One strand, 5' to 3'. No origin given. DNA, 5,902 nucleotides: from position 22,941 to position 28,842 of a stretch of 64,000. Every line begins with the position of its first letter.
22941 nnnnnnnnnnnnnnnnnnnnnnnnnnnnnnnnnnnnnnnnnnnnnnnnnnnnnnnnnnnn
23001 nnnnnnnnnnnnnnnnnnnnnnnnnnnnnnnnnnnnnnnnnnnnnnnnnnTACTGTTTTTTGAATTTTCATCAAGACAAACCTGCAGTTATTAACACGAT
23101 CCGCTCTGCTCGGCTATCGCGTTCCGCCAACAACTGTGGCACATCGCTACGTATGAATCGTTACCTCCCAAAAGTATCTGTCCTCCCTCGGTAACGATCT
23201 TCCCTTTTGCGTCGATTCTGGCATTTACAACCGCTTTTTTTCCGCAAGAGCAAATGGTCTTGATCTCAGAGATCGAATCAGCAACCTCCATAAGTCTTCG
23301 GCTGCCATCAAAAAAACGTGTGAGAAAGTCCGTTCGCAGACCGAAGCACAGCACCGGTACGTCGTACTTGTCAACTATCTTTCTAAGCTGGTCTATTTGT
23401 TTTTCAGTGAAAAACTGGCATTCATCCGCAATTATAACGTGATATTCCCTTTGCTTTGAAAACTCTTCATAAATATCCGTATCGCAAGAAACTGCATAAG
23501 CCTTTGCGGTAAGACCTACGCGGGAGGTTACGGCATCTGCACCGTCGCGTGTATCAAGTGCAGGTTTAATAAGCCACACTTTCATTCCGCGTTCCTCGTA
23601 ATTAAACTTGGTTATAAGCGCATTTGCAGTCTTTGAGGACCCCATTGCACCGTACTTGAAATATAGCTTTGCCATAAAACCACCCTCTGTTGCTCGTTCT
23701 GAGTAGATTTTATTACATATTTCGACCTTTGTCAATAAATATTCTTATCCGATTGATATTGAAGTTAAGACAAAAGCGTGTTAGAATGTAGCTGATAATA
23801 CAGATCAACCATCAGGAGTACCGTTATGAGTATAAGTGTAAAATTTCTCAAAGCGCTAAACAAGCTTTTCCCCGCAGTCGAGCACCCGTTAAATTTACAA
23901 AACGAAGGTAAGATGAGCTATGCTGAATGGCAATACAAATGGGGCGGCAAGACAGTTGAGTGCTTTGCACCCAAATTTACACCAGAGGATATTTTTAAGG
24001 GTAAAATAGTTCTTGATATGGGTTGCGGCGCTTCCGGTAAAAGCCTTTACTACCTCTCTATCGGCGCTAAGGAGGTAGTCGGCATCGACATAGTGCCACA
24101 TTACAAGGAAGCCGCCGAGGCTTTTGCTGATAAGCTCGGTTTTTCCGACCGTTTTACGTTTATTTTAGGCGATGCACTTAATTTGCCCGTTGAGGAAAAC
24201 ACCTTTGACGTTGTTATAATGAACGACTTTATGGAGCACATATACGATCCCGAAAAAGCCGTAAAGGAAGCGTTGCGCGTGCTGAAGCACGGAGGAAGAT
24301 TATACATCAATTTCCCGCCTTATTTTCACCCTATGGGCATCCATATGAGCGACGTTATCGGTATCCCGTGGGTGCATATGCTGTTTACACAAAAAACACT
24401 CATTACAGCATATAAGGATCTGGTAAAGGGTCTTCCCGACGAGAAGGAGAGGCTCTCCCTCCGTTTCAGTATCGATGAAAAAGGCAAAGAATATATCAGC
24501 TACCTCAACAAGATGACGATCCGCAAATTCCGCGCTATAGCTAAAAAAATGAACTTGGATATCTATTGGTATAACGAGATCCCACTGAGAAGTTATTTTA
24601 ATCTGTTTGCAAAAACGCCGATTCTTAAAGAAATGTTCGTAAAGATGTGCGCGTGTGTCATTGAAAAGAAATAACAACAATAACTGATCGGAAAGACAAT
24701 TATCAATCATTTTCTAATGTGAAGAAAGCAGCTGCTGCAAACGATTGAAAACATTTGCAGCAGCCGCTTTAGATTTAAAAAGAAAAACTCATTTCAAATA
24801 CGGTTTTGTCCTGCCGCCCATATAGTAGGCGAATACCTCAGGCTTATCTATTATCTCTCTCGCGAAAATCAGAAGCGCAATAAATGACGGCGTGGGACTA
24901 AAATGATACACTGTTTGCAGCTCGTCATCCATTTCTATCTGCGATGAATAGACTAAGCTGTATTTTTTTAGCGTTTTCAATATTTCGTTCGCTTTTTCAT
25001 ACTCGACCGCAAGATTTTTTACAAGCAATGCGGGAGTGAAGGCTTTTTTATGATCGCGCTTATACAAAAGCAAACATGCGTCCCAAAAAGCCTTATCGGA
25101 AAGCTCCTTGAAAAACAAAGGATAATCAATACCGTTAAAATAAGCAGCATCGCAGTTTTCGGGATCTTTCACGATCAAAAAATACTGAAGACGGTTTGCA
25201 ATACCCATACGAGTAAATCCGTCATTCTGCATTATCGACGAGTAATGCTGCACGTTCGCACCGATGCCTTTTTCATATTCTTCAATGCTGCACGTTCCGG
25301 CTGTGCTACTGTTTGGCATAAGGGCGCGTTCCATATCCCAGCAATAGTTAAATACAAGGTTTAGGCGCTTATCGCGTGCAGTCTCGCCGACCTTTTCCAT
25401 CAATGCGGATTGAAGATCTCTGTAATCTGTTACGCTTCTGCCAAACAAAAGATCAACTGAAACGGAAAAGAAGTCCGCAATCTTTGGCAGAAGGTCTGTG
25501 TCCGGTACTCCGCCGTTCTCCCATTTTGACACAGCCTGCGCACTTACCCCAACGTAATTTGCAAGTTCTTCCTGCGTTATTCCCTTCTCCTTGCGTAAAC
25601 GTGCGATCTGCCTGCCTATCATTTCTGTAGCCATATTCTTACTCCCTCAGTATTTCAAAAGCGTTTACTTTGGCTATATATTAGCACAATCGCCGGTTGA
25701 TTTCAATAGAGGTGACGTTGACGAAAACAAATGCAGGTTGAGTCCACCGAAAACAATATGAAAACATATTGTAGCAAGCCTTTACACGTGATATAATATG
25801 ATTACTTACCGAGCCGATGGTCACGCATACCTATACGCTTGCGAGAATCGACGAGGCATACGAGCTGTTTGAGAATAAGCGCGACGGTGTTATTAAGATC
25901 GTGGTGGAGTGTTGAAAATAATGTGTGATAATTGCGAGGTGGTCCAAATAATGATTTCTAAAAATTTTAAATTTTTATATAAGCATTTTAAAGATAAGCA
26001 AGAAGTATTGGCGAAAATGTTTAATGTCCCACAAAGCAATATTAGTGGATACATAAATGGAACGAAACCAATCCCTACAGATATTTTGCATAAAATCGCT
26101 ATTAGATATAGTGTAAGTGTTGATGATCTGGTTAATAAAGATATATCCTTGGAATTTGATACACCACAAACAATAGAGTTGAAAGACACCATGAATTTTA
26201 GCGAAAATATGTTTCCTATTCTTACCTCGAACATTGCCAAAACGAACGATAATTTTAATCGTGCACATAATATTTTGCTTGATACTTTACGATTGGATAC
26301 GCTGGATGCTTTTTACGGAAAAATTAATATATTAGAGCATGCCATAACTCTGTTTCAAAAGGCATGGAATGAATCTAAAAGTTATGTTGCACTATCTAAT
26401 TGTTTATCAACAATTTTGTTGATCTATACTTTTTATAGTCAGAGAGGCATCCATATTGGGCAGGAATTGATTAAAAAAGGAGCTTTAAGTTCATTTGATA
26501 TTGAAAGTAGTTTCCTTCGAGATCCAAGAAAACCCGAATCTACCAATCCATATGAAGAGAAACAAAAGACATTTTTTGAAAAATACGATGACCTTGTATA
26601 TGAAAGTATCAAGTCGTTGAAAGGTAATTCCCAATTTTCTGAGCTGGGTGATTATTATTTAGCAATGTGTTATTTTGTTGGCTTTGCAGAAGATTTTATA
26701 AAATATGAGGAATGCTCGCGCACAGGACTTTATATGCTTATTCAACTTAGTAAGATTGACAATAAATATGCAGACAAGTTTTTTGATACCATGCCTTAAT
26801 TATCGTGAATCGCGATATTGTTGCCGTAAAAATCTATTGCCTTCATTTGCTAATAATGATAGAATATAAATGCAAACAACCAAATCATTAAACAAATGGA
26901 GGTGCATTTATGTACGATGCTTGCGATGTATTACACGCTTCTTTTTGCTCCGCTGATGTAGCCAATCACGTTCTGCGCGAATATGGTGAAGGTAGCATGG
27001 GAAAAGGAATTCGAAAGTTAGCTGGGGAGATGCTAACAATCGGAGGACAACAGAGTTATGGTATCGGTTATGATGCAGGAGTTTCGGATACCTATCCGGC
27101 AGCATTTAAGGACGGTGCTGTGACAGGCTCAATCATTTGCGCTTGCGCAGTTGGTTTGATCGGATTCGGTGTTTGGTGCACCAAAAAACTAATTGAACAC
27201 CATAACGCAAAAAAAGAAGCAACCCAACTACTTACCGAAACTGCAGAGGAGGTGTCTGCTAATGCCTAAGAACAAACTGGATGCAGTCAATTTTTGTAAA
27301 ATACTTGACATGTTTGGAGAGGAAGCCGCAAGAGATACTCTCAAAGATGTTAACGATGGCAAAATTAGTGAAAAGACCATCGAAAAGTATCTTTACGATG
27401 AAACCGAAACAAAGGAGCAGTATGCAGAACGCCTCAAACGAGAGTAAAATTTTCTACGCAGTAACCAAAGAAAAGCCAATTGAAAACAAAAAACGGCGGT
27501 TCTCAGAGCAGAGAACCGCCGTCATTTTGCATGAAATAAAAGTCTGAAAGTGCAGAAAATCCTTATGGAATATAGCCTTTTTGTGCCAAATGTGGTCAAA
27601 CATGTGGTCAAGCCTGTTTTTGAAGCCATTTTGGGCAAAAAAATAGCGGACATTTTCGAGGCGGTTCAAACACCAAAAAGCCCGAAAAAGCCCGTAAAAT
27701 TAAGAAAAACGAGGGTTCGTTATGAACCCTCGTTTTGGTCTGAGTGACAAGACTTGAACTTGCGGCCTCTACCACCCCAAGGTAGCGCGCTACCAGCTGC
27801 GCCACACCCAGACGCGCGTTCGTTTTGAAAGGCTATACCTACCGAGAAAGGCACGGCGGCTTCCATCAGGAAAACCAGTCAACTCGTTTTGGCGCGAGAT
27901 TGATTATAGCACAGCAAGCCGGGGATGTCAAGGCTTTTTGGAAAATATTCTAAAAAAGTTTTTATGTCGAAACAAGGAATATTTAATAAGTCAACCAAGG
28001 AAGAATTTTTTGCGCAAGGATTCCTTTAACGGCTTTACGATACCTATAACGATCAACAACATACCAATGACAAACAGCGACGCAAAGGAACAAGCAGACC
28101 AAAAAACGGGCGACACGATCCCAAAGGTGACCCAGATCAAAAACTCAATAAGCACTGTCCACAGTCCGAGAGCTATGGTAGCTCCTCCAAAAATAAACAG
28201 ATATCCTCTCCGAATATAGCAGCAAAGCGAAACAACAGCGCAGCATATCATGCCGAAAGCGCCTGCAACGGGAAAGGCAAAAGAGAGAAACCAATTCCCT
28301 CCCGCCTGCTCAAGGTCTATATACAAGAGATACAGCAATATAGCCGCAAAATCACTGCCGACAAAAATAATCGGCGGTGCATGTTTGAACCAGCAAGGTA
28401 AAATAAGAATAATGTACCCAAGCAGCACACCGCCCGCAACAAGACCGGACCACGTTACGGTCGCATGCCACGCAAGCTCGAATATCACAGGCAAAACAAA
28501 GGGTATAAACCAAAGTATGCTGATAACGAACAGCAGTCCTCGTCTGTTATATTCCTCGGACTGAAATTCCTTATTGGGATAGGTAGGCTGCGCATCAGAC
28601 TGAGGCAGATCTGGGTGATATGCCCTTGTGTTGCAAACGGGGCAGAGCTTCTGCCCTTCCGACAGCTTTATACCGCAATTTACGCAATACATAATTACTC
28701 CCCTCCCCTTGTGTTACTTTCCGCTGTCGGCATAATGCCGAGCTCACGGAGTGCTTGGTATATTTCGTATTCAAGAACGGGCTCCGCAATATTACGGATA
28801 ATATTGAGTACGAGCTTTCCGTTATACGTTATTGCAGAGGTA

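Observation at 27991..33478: Operon of a polyvalent-protein fragment, an esterase::acyltransferase fusion and a zinc-ribbon membrane protein beside tRNA-Pro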

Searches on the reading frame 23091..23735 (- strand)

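Call 21: search_protein_families(library=pfam, proteins=[window:23091-23735:-], max_evalue=0.01)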
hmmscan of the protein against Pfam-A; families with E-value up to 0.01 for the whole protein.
window:23091-23735:- (214 aa): 2 families
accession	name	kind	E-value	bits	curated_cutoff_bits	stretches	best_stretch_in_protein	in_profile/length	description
PF00265.24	TK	-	6.6e-43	147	20.6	1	23-203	2-176/176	Thymidine kinase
PF13401.12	AAA_22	-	0.0013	19.5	27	1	61-137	46-126/130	AAA domain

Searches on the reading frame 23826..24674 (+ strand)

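Call 21: search_protein_families(library=pfam, proteins=[window:23826-24674:+], max_evalue=0.01)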
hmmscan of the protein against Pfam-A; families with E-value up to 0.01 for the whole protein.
window:23826-24674:+ (282 aa): 12 families
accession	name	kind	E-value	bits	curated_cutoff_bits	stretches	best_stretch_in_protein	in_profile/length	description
PF08241.18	Methyltransf_11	-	6.9e-23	81.6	21.2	1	63-161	1-95/95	Methyltransferase domain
PF13847.12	Methyltransf_31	-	1.2e-21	77.3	27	1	57-162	2-110/145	Methyltransferase domain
PF13649.12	Methyltransf_25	-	1.7e-18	67.6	27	1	62-157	1-97/97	Methyltransferase domain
PF13489.12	Methyltransf_23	-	9.5e-12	45.4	27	1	54-163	18-118/164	Methyltransferase domain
PF01209.24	Ubie_methyltran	-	1.1e-11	44.9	20.1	1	39-161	35-151/233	ubiE/COQ5 methyltransferase family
PF08242.18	Methyltransf_12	-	7.7e-11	43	30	1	63-159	1-98/98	Methyltransferase domain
PF08003.17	Methyltransf_9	-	1.7e-06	27.6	23.8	1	32-160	95-216/315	Protein of unknown function (DUF1698)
PF06325.19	PrmA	-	8.1e-06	26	22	1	58-158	161-255/296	Ribosomal protein L11 methyltransferase (PrmA)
PF07021.18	MetW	-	1.4e-05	25.3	21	1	56-167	11-113/193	Methionine biosynthesis protein MetW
PF05148.21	Methyltransf_8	-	0.00042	20.7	27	1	114-161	110-156/219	Hypothetical methyltransferase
PF13679.12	Methyltransf_32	-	0.0015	18.9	27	1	60-118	27-90/143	Methyltransferase domain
PF05175.20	MTS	-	0.0055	16.8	23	1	58-161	31-138/170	Methyltransferase small domain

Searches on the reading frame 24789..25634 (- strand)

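Call 21: search_protein_families(library=pfam, proteins=[window:24789-25634:-], max_evalue=0.01)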
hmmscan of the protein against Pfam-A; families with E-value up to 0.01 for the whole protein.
window:24789-25634:- (281 aa): 7 families
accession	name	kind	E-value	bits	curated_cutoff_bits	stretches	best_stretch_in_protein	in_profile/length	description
PF01381.28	HTH_3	-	7.5e-16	58.4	23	1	10-63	1-55/55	Helix-turn-helix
PF13560.12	HTH_31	-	4.1e-09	37.1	27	1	7-62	3-60/64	Helix-turn-helix domain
PF12844.13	HTH_19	-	4.4e-07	30.1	30.2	1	7-63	1-58/64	Helix-turn-helix domain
PF13443.12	HTH_26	-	4.6e-06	27.2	22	1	10-60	2-54/63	Cro/C1-type HTH DNA-binding domain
PF14549.12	P22_Cro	-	0.004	17.3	30.2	1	21-44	12-34/60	DNA-binding transcriptional regulator Cro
PF04545.22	Sigma70_r4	-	0.0056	16.6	24.1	0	8-39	10-41/50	Sigma-70, region 4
PF13545.12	HTH_Crp_2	-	0.0063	16.9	27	0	19-37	23-41/70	Crp-like helix-turn-helix domain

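Call 92: search_protein_families(library=padloc, proteins=[window:24789-25634:-], max_evalue=0.01)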
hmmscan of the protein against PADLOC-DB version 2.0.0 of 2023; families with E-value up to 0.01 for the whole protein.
window:24789-25634:- (281 aa): 18 families
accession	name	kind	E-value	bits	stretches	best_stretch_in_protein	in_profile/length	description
PDLC02926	HTH_VI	-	3.2e-11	41.3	1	5-85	1-79/92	-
PDLC03951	RmrA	-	1.4e-09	35.5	1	8-65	11-69/400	-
PDLC04775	PDC-M69A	-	1.6e-09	36.3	1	4-94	6-97/113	-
PDLC03952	RmrA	-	1e-08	32.5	1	4-91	21-109/395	-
PDLC03954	RmrA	-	1.9e-07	28.3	1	5-67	10-73/380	-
PDLC03949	RmrA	-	4.1e-07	27.2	1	13-70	10-68/363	-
PDLC03947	RmrA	-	5.9e-07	26.6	1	4-64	10-71/383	-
PDLC03945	RmrA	-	9.4e-07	26.3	1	6-68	3-66/394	-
PDLC04142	capH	-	1.3e-06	27.4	1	4-79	5-77/103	capH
PDLC03944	RmrA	-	2.6e-05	21.4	1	7-60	8-62/384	-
PDLC03956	RmrA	-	5.5e-05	20.4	1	5-64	8-69/399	-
PDLC03955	RmrA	-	0.00015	19.1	1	9-62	24-78/371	-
PDLC04760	PDC-M64C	-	0.00064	18.1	1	5-41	26-62/93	-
PDLC03667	Control_protein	-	0.0012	17.1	1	10-65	6-66/101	control protein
PDLC04133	mad1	-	0.002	16.4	1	15-42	2-29/60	mads_1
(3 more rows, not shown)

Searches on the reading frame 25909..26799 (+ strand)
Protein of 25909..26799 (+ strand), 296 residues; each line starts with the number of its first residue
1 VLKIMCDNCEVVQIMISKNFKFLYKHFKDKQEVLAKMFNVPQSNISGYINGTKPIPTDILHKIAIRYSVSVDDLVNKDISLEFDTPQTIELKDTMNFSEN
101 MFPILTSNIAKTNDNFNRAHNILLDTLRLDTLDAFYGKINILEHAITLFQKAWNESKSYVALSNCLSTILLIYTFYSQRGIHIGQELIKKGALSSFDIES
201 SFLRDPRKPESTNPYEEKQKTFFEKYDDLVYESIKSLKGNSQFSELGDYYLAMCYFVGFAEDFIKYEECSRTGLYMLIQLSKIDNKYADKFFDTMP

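Call 21: search_protein_families(library=pfam, proteins=[window:25909-26799:+], max_evalue=0.01)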
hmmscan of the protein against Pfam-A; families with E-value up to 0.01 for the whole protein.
window:25909-26799:+ (296 aa): 1 family
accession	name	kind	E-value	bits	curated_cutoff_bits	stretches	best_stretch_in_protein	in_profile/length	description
PF01381.28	HTH_3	-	1.3e-05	25.5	23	1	30-74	11-55/55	Helix-turn-helix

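Call 92: search_protein_families(library=padloc, proteins=[window:25909-26799:+], max_evalue=0.01)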
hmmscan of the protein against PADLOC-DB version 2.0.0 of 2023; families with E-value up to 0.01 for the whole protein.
window:25909-26799:+ (296 aa): 2 families
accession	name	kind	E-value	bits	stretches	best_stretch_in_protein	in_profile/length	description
PDLC02926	HTH_VI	-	0.00041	18.5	1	15-92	1-77/92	-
PDLC04775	PDC-M69A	-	0.00044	18.7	1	27-80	19-72/113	-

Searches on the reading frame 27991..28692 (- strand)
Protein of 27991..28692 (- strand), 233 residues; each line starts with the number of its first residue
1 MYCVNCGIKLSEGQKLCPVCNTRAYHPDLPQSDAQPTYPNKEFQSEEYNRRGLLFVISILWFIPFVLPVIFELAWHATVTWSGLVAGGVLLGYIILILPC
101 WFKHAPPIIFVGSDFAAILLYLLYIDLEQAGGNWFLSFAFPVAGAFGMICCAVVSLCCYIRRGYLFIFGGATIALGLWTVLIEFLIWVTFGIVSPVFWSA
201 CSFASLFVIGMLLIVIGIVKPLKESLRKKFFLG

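Call 4: search_protein_families(library=pfam, proteins=[window:27991-28692:-], max_evalue=1)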
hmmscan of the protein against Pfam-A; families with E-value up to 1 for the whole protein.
window:27991-28692:- (233 aa): 4 families
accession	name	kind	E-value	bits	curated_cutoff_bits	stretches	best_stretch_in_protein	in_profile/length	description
PF19845.4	DUF6320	-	4.1e-07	30.4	29.9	1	38-230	1-184/186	Family of unknown function (DUF6320)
PF13240.11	Zn_Ribbon_1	-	0.00015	21.9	25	1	2-22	1-21/23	zinc-ribbon domain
PF13248.11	Zn_ribbon_3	-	0.0039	17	27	1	2-20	4-22/26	zinc-ribbon domain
PF11682.14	Zn_ribbon_11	-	0.015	15.3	24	1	2-25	7-29/37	Probable zinc-ribbon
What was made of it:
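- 27991..28692 (-): Zn-ribbon plus DUF6320 polytopic membrane protein, conserved partner of the acyltransferase. Pfam DUF6320 30.4 bits against cut-off 29.9, plus Zn_Ribbon_1 (call 4).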

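Call 5: search_protein_families(library=phrogs, proteins=[window:27991-28692:-], max_evalue=0.1)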
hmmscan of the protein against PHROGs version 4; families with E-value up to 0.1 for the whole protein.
window:27991-28692:- (233 aa): 0 families

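Call 6: search_protein_families(library=ncbifam, proteins=[window:27991-28692:-], max_evalue=0.1)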
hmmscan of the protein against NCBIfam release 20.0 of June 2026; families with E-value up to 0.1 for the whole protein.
window:27991-28692:- (233 aa): 0 families

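Call 92: search_protein_families(library=padloc, proteins=[window:27991-28692:-], max_evalue=0.01)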
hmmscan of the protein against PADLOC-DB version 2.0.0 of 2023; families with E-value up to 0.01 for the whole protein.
window:27991-28692:- (233 aa): 0 families
